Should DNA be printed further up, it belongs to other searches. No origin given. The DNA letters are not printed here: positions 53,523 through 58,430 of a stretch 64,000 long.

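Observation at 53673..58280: Giant SF1 helicase with a ~680-aa insertion and a C-terminal Vsr/DUF559-like nuclease: candidate single-gene defence system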

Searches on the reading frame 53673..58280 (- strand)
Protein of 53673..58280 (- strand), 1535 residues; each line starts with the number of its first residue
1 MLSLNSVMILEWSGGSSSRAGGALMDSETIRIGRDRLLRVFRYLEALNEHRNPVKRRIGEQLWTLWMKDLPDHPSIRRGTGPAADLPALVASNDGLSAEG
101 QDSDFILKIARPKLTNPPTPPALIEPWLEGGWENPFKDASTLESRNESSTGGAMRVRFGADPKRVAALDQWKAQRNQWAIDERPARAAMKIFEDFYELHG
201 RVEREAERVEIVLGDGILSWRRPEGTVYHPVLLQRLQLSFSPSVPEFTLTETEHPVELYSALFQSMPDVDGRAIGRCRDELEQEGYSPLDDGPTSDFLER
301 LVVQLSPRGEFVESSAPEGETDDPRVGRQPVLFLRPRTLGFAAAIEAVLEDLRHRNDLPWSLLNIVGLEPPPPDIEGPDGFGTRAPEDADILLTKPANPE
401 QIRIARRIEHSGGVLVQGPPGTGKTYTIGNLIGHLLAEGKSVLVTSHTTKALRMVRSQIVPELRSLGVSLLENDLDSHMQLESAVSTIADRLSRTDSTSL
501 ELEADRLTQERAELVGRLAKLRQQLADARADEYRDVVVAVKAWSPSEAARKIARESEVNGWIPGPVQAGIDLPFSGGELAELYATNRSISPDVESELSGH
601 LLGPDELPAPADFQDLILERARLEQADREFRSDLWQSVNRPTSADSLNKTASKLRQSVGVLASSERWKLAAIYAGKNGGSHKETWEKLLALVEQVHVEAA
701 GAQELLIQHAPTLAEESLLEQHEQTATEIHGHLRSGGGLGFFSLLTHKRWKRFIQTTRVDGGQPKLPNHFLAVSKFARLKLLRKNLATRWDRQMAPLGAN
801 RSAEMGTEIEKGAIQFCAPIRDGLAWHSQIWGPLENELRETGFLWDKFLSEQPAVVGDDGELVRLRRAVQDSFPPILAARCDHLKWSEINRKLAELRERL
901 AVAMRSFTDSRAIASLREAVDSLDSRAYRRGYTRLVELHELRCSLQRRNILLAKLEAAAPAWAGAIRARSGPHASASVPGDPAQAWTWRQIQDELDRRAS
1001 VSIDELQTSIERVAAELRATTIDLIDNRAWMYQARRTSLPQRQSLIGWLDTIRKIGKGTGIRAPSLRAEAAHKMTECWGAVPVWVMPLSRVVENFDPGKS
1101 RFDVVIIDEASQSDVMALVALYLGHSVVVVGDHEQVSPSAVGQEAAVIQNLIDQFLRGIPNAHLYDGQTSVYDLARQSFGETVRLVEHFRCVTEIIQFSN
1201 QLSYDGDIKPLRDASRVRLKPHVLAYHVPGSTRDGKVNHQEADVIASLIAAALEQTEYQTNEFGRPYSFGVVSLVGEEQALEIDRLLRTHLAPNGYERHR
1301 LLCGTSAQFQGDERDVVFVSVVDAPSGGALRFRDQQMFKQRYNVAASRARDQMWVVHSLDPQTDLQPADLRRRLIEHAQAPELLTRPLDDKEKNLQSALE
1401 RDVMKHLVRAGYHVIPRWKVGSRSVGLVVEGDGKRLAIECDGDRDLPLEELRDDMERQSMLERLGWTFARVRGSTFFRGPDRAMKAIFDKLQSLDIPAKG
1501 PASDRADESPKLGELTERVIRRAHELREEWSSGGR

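Call 4: search_protein_families(library=pfam, proteins=[window:53673-58280:-], max_evalue=1)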
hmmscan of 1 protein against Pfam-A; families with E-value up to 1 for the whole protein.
window:53673-58280:- (1535 aa): 25 families
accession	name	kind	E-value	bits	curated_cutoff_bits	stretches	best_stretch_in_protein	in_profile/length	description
PF18741.7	MTES_1575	-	2.1e-22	79.5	38.2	1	1400-1491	2-96/96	REase_MTES_1575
PF13086.12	AAA_11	-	2.7e-15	57.3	27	2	399-496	4-118/257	AAA domain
PF13087.12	AAA_12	-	1.9e-12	47.6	27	1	1181-1356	16-191/195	AAA domain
PF13604.12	AAA_30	-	2.3e-12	47.5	27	2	397-460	2-67/191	AAA domain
PF13245.12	AAA_19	-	7.4e-10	39.6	25.1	2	409-462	9-64/134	AAA domain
PF00580.27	UvrD-helicase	-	2.4e-06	27.8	23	1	400-466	4-72/271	UvrD/REP helicase N-terminal domain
PF01443.25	Viral_helicase1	-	0.00011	22.5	21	1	1094-1139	49-100/228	Viral superfamily 1 RNA helicase core domain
PF05127.21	NAT10_TcmA_helicase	-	0.00016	22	22.7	1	416-470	2-57/176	RNA cytidine acetyltransferase NAT10/TcmA, helicase domain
PF13191.12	AAA_16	-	0.00083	20.3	32.6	1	410-524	22-122/167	AAA ATPase domain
PF20720.3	nSTAND3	-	0.0016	18.6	27.2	1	405-455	11-61/155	Novel STAND NTPase 3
PF04851.21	ResIII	-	0.0019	18.5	22.5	1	399-450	6-64/164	Type III restriction enzyme, res subunit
PF13401.12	AAA_22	-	0.0039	17.9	27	1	410-507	4-96/130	AAA domain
PF24883.2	NPHP3_N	-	0.0062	17.2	24.8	1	413-488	24-97/164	Nephrocystin 3, N-terminal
PF02562.22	PhoH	-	0.011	15.6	27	1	395-427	3-35/205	PhoH-like protein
PF04480.18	DUF559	-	0.019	15.3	20.6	1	1434-1491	53-108/109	Protein of unknown function (DUF559)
PF13538.12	UvrD_C_2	-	0.24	11.7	27.4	0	1305-1356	6-52/52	UvrD-like helicase C-terminal domain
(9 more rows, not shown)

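Call 5: search_protein_families(library=padloc, proteins=[window:53673-58280:-], max_evalue=1)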
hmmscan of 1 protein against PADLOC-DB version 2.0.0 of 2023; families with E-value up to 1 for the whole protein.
window:53673-58280:- (1535 aa): 15 families
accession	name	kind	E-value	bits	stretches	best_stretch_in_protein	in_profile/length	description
PDLC05009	PDC-S37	-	4.1e-46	155.4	2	1082-1503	918-1350/1550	-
PDLC03924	MkoC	-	1.2e-35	120.9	2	1101-1364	670-949/1136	-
PDLC03920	MkoA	-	4.7e-28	96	2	1099-1360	789-1077/1112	-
PDLC02194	Hhe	-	1.2e-25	87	2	1082-1495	1361-1784/1911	-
PDLC03921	MkoA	-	3.2e-20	69.5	2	1100-1356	1295-1564/1607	-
PDLC04140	mad8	-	1.9e-07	28.9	1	409-505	25-101/314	mads_8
PDLC05064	PDC-S68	-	0.00019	17.3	1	413-454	702-744/1273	-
PDLC03802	RTasHel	-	0.00098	16.1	1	395-453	4-63/675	DRT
PDLC05035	PDC-S53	-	0.0018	14.4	2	409-459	508-556/900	-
PDLC01734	typeIV_RecD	-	0.0096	12.2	1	408-456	351-399/763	RecD_0_IVD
PDLC01439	typeIV_DinG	-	0.024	11.3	1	404-465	27-85/575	CAS-IV-A; associated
PDLC05065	PDC-S68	-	0.037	9.7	0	396-451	605-660/1221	-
PDLC02350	AbiO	-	0.079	9.7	1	400-445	182-226/468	AbiO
PDLC00138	GajB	-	0.079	9.6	1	411-459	17-70/581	UrvD helicase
PDLC00112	GajB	-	0.51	6.9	1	407-455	14-65/581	UrvD helicase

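Call 6: search_protein_families(library=ncbifam, proteins=[window:53673-58280:-], max_evalue=1)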
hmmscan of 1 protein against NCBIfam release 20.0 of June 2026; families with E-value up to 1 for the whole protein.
window:53673-58280:- (1535 aa): 14 families
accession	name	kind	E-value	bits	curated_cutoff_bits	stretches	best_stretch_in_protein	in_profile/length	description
NF058533.1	antiphage_ProA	equivalog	8.2e-46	156.1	1500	1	410-1507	663-1719/1903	anti-phage protein ProA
NF042953.1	Hhe_antiphage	equivalog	9.4e-38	129.3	2000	2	1082-1513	1262-1702/1797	DUF4011 domain-containing anti-phage protein Hhe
NF040671.1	PLuB_AAA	exception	5e-25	87.1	999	2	1098-1379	959-1249/1256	PLuB system helicase-like protein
TIGR00376.1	TIGR00376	hypoth_equivalog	1e-16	60.5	348.9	3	1099-1208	361-453/639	IGHMBP2 family helicase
TIGR01447.1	recD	equivalog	2e-07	30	310.15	2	405-489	157-241/597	exodeoxyribonuclease V subunit alpha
TIGR01448.2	helicase_RecD2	equivalog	5.4e-05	21.5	500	2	1099-1153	406-461/713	SF1B family DNA helicase RecD2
TIGR00609.1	recB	equivalog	0.032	12.3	696.05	1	408-467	6-70/1175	exodeoxyribonuclease V subunit beta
NF005992.0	PRK08116.1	subfamily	0.035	13.2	189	1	410-448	113-151/269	hypothetical protein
NF047747.1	PrtsmActNtasePan2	equivalog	0.069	12.4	700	1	397-426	172-200/397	proteasome-activating nucleotidase Pan2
NF001626.0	PRK00411.1-5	equivalog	0.1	11.4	417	1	405-439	49-83/374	ORC1-type DNA replication protein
TIGR00064.1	ftsY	equivalog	0.17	11.1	260.7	1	414-447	82-115/279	signal recognition particle-docking protein FtsY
NF042913.1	CyRepA1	equivalog_domain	0.19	10.6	200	1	414-458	5-47/595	plasmid replication protein, CyRepA1 family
NF003069.1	PRK03992.1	subfamily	0.21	10.7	500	1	408-426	162-180/379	proteasome-activating nucleotidase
NF010335.0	PRK13764.1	equivalog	0.26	9.8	340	1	404-439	255-291/613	ATPase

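Call 11: find_homologous_proteins(query=window:53673-58280:-, max_evalue=0.00001)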
Query window:53673-58280:- (1535 aa): 3155 proteins with E <= 0.00001 among 8000 candidates; the best 120 are listed.
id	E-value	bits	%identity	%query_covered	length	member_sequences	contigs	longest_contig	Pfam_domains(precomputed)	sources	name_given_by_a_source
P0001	0.0e+0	3419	100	98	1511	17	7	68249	PF13087.13,PF13086.13,PF13604.13,PF13245.13,PF18741.8,PF00580.28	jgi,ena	-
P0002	0.0e+0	3036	89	98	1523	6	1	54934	PF13087.13,PF13086.13,PF13604.13,PF13245.13,PF18741.8,PF00580.28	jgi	-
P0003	0.0e+0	3014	89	98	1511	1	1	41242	PF13087.13,PF13086.13,PF13604.13,PF13245.13,PF18741.8,PF00580.28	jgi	jgi:very-short-patch-repair endonuclease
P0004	0.0e+0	2968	86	98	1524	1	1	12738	PF13087.13,PF13086.13,PF13604.13,PF13245.13,PF18741.8,PF00580.28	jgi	jgi:very-short-patch-repair endonuclease/cellulose biosynthesis protein BcsQ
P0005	0.0e+0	2958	86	98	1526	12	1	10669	PF13087.13,PF13086.13,PF13604.13,PF13245.13,PF18741.8,PF00580.28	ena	-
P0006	0.0e+0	2951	86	98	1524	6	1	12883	PF13087.13,PF13086.13,PF13604.13,PF13245.13,PF18741.8,PF00580.28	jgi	jgi:very-short-patch-repair endonuclease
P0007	0.0e+0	2944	86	98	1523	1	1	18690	PF13087.13,PF13086.13,PF13604.13,PF13245.13,PF18741.8,PF00580.28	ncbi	-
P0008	0.0e+0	2932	86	98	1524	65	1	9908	PF13087.13,PF13086.13,PF13604.13,PF13245.13,PF18741.8,PF00580.28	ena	-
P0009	0.0e+0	2923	85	98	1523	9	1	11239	PF13087.13,PF13086.13,PF13604.13,PF13245.13,PF18741.8,PF00580.28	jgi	-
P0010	0.0e+0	2918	85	98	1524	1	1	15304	PF13087.13,PF13086.13,PF13604.13,PF13245.13,PF18741.8,PF00580.28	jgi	jgi:very-short-patch-repair endonuclease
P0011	0.0e+0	2908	85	98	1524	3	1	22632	PF13087.13,PF13086.13,PF13604.13,PF13245.13,PF18741.8,PF00580.28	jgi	jgi:very-short-patch-repair endonuclease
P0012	0.0e+0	2901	85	98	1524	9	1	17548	PF13087.13,PF13086.13,PF13604.13,PF13245.13,PF18741.8,PF00580.28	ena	-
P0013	0.0e+0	2880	85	98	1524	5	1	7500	PF13087.13,PF13086.13,PF13604.13,PF13245.13,PF18741.8,PF00580.28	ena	-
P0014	0.0e+0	2860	84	98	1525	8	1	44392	PF13087.13,PF13086.13,PF13604.13,PF13245.13,PF18741.8,PF00580.28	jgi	jgi:very-short-patch-repair endonuclease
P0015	0.0e+0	2841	83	98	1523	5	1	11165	PF13087.13,PF13086.13,PF01443.25,PF13604.13,PF13245.13,PF18741.8,PF00580.28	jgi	-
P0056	0.0e+0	2222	66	98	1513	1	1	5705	PF13087.13,PF13086.13,PF01443.25,PF13604.13,PF13245.13,PF18741.8,PF00580.28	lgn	-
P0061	0.0e+0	2178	65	98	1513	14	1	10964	PF13087.13,PF13086.13,PF01443.25,PF13604.13,PF13245.13,PF18741.8,PF13191.13,PF00580.28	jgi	-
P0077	0.0e+0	2109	63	98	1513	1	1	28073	PF04480.19,PF13087.13,PF13086.13,PF13604.13,PF13245.13,PF18741.8,PF00580.28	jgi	jgi:very-short-patch-repair endonuclease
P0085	0.0e+0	2069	63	98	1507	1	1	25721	PF13087.13,PF13086.13,PF01443.25,PF13604.13,PF13245.13,PF18741.8,PF00580.28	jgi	jgi:very-short-patch-repair endonuclease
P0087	0.0e+0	2058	61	98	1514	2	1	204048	PF13087.13,PF13086.13,PF13604.13,PF13245.13,PF18741.8,PF00580.28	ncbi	ncbi:MAG TPA: AAA domain-containing protein [Candidatus Acidoferrum sp.]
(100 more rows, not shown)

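Call 14: find_encoding_contigs(protein=P0001, flank=10000, max_places=7)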
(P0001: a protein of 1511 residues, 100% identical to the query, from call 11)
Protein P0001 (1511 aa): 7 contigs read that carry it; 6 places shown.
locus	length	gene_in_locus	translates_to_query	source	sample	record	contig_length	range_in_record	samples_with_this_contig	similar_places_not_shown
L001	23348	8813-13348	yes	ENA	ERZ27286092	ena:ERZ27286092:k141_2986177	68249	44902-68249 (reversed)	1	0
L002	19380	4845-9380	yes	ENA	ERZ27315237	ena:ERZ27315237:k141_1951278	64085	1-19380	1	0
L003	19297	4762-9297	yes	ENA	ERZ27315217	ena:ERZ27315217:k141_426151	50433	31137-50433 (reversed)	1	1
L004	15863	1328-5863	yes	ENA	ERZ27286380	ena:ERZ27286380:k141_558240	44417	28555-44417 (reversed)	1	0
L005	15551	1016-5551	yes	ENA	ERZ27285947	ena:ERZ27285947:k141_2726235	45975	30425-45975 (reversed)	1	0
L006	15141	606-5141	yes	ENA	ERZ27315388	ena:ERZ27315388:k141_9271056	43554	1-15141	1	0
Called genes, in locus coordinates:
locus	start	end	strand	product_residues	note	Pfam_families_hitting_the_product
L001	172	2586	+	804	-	PF00069:Pkinase, PF01636:APH (faint), PF07714:PK_Tyr_Ser-Thr, PF03109:ABC1 (weak), PF07719:TPR_2 (faint), PF13428:TPR_14 (faint), PF13432:TPR_16 (faint), PF12895:ANAPC3 (weak), +6 more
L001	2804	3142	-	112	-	PF09180:ProRS-C_1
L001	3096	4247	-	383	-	PF00587:tRNA-synt_2b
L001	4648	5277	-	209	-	PF00857:Isochorismatase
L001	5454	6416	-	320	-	PF00127:Copper-bind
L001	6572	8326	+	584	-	PF00486:Trans_reg_C, PF12895:ANAPC3 (faint), PF00515:TPR_1 (faint), PF07719:TPR_2 (faint), PF13432:TPR_16 (weak), PF13414:TPR_11, PF13431:TPR_17 (weak), PF21033:RMD1-3 (weak), +4 more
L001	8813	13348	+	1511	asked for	PF00580:UvrD-helicase (faint), PF13086:AAA_11 (weak), PF13245:AAA_19 (faint), PF13604:AAA_30 (weak), PF13086:AAA_11 (weak), PF13087:AAA_12, PF18741:MTES_1575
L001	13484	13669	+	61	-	-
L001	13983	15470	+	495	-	PF13432:TPR_16, PF23914:TPR_CcmH_CycH, PF13414:TPR_11 (weak), PF14559:TPR_19 (weak), PF09295:ChAPs, PF13371:TPR_9 (weak), PF00515:TPR_1 (weak), PF07719:TPR_2 (weak), +10 more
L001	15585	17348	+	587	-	PF01839:FG-GAP (faint), PF13517:FG-GAP_3, PF07593:UnbV_ASPIC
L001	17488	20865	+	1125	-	PF13620:CarboxypepD_reg, PF13715:CarbopepD_reg_2 (weak), PF17210:SdrD_B, PF22904:NOMO1-like_2nd (weak), PF25183:OMP_b-brl_4, PF00593:TonB_dep_Rec_b-barrel (weak)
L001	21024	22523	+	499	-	PF13429:TPR_15 (faint), PF13432:TPR_16 (weak), PF23914:TPR_CcmH_CycH, PF07719:TPR_2 (weak), PF14559:TPR_19 (weak), PF13371:TPR_9 (weak), PF00515:TPR_1 (weak), PF14559:TPR_19 (weak), +15 more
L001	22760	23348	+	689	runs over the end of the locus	PF07944:Beta-AFase-like_GH127_cat, PF20736:Glyco_hydro127M, PF20737:Glyco_hydro127C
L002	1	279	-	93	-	?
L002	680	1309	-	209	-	PF00857:Isochorismatase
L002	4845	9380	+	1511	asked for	PF00580:UvrD-helicase (faint), PF13086:AAA_11 (weak), PF13245:AAA_19 (faint), PF13604:AAA_30 (weak), PF13086:AAA_11 (weak), PF13087:AAA_12, PF18741:MTES_1575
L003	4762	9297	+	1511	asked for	PF00580:UvrD-helicase (faint), PF13086:AAA_11 (weak), PF13245:AAA_19 (faint), PF13604:AAA_30 (weak), PF13086:AAA_11 (weak), PF13087:AAA_12, PF18741:MTES_1575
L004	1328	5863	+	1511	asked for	PF00580:UvrD-helicase (faint), PF13086:AAA_11 (weak), PF13245:AAA_19 (faint), PF13604:AAA_30 (weak), PF13086:AAA_11 (weak), PF13087:AAA_12, PF18741:MTES_1575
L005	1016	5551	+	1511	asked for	PF00580:UvrD-helicase (faint), PF13086:AAA_11 (weak), PF13245:AAA_19 (faint), PF13604:AAA_30 (weak), PF13086:AAA_11 (weak), PF13087:AAA_12, PF18741:MTES_1575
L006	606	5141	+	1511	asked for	PF00580:UvrD-helicase (faint), PF13086:AAA_11 (weak), PF13245:AAA_19 (faint), PF13604:AAA_30 (weak), PF13086:AAA_11 (weak), PF13087:AAA_12, PF18741:MTES_1575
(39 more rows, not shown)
